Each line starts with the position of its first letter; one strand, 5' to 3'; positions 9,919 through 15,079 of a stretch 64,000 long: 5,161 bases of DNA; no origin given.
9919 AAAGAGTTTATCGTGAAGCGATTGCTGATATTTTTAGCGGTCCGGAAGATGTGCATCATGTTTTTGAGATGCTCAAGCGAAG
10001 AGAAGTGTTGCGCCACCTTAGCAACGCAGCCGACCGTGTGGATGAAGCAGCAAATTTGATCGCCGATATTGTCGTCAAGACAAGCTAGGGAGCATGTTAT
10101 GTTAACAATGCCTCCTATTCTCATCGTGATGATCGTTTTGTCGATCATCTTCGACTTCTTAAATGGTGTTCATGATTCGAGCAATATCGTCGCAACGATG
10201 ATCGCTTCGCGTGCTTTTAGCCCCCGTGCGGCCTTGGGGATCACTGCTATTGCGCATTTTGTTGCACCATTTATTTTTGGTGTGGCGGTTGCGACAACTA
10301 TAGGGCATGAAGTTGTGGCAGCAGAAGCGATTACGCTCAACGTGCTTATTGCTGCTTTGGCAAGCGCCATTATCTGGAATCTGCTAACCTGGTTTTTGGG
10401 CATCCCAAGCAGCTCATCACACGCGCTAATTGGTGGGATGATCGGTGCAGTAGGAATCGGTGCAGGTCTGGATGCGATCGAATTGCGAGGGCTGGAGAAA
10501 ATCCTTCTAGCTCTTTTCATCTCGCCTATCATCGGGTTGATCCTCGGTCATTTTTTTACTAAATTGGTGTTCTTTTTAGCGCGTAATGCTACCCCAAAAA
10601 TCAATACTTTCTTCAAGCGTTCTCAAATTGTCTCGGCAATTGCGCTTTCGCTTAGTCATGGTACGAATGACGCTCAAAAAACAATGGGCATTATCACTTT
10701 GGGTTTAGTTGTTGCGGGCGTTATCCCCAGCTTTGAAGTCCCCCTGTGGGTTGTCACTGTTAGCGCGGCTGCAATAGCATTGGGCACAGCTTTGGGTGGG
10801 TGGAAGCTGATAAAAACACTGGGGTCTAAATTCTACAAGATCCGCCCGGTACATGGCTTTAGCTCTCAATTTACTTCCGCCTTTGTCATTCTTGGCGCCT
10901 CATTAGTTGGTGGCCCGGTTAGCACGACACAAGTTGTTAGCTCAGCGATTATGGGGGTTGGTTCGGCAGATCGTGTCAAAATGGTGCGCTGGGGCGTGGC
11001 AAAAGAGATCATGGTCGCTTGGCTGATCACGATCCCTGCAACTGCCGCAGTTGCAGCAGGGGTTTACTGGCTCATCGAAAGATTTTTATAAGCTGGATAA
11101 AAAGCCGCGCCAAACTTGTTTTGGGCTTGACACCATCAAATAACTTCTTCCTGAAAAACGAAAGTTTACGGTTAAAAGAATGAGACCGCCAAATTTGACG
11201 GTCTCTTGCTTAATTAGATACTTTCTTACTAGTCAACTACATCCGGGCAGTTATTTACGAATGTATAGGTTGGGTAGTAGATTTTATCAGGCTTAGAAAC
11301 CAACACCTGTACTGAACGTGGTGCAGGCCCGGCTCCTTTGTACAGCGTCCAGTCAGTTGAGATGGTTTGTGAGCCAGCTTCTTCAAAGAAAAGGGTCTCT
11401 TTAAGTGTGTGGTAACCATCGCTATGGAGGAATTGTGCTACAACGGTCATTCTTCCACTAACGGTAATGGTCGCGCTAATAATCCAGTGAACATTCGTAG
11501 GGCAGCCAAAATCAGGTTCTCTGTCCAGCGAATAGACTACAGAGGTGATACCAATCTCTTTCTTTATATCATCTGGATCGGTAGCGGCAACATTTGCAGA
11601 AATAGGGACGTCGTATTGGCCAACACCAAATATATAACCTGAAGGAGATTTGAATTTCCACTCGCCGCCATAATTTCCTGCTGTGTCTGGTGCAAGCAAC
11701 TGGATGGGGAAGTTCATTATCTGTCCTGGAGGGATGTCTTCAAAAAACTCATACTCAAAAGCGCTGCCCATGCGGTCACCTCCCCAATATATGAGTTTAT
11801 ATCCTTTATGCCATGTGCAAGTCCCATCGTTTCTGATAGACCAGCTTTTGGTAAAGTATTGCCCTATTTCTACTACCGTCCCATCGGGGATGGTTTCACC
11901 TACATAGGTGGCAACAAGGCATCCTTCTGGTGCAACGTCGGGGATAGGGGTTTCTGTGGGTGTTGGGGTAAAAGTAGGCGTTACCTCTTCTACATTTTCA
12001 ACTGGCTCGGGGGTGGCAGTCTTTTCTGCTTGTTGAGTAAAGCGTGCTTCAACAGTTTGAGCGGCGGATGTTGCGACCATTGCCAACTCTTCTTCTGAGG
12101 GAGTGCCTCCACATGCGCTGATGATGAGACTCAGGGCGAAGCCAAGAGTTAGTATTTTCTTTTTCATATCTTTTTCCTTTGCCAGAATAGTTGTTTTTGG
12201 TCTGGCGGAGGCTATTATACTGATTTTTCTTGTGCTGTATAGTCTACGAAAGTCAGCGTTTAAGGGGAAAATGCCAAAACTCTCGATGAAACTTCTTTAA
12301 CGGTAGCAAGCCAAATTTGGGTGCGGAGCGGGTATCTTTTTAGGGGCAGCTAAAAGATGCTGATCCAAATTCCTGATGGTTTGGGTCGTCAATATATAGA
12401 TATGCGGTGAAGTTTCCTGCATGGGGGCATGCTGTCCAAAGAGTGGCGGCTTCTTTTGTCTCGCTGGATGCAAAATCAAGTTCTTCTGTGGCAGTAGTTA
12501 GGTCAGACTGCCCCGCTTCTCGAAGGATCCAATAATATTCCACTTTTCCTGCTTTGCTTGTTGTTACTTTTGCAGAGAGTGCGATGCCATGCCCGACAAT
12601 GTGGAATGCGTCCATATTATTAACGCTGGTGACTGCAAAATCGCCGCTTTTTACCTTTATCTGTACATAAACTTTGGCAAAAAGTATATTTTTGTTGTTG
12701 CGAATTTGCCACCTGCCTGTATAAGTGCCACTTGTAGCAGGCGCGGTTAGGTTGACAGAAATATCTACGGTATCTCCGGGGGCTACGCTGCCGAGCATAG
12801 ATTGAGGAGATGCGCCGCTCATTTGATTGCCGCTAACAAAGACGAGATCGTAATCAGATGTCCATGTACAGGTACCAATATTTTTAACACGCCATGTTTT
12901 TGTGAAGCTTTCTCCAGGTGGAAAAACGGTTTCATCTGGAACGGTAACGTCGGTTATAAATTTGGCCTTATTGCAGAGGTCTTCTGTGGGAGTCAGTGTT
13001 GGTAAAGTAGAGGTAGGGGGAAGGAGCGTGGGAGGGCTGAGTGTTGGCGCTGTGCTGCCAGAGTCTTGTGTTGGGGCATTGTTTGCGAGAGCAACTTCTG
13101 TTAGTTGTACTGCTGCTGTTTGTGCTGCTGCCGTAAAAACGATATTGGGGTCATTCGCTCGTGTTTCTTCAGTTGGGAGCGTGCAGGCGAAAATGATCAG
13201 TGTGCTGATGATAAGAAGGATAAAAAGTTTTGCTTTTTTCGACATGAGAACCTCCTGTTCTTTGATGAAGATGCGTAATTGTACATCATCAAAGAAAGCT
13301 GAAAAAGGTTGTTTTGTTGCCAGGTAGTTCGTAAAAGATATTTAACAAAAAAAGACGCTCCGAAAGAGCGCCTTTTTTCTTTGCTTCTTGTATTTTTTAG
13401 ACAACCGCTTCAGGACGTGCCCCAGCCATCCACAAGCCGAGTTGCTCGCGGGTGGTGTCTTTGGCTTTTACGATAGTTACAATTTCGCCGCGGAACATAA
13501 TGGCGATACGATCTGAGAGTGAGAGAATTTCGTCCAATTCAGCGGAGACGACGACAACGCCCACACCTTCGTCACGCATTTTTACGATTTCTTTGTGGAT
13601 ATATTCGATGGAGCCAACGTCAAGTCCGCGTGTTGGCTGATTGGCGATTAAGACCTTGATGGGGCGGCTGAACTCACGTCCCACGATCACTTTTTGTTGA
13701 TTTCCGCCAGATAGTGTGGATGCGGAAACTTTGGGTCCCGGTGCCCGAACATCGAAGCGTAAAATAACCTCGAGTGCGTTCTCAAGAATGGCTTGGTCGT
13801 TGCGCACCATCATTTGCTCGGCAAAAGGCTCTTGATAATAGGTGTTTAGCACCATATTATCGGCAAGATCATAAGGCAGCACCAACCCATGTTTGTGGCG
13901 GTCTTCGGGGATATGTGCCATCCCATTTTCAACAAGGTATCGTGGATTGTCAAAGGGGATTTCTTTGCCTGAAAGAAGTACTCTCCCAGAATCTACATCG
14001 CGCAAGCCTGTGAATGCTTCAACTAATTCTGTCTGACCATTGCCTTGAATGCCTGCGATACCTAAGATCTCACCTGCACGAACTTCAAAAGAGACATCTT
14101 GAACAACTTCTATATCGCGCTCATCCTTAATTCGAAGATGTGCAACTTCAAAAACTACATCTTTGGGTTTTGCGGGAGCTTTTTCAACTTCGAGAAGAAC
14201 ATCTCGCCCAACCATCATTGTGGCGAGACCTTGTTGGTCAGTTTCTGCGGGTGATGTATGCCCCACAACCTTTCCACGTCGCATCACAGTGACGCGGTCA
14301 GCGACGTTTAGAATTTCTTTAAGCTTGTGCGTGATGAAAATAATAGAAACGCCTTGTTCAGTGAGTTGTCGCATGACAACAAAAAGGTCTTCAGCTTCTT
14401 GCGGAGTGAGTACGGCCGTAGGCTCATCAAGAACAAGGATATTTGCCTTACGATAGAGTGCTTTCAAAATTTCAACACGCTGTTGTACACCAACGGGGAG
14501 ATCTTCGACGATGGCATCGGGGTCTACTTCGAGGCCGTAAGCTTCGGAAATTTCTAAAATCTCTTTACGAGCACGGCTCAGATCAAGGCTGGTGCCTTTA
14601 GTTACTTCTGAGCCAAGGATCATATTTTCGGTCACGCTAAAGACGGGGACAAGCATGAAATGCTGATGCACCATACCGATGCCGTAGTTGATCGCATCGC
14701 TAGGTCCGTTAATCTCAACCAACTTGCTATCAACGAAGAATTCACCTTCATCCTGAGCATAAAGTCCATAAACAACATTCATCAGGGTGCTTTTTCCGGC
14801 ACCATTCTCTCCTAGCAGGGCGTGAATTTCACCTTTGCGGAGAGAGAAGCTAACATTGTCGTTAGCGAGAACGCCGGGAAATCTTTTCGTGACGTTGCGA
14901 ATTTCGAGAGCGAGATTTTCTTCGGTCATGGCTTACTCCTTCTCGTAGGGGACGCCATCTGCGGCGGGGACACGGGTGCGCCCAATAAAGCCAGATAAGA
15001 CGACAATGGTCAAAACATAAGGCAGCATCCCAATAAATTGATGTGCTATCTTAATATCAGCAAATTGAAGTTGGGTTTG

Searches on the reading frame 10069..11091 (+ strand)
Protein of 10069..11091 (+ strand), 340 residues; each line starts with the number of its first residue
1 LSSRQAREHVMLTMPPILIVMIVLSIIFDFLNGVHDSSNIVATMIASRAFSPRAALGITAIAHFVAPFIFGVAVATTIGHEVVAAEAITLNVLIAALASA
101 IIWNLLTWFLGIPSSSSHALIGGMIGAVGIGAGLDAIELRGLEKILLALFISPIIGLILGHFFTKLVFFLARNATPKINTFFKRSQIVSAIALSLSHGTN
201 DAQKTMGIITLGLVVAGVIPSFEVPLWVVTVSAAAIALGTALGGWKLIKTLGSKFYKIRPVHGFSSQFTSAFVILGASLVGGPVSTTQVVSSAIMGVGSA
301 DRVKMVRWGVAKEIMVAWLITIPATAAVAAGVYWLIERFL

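Call 86: search_protein_families(library=pfam, proteins=[window:10069-11091:+], max_evalue=0.00001)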
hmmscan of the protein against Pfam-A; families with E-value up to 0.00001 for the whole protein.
window:10069-11091:+ (340 aa): 1 family
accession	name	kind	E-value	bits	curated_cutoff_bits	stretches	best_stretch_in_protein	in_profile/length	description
PF01384.25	PHO4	-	1.6e-82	277.8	33.7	1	32-329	1-350/350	Phosphate transporter family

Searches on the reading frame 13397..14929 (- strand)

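Call 85: search_protein_families(library=pfam, proteins=[window:13397-14929:-], max_evalue=0.00001)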
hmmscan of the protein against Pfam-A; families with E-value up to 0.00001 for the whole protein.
window:13397-14929:- (510 aa): 2 families
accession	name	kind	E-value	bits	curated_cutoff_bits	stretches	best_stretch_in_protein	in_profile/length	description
PF00005.33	ABC_tran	-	1.3e-43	149.3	25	2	24-172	2-137/137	ABC transporter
PF13304.12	AAA_21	-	3.1e-06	27.9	27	0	35-56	1-22/304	AAA domain, putative AbiEii toxin, Type IV TA system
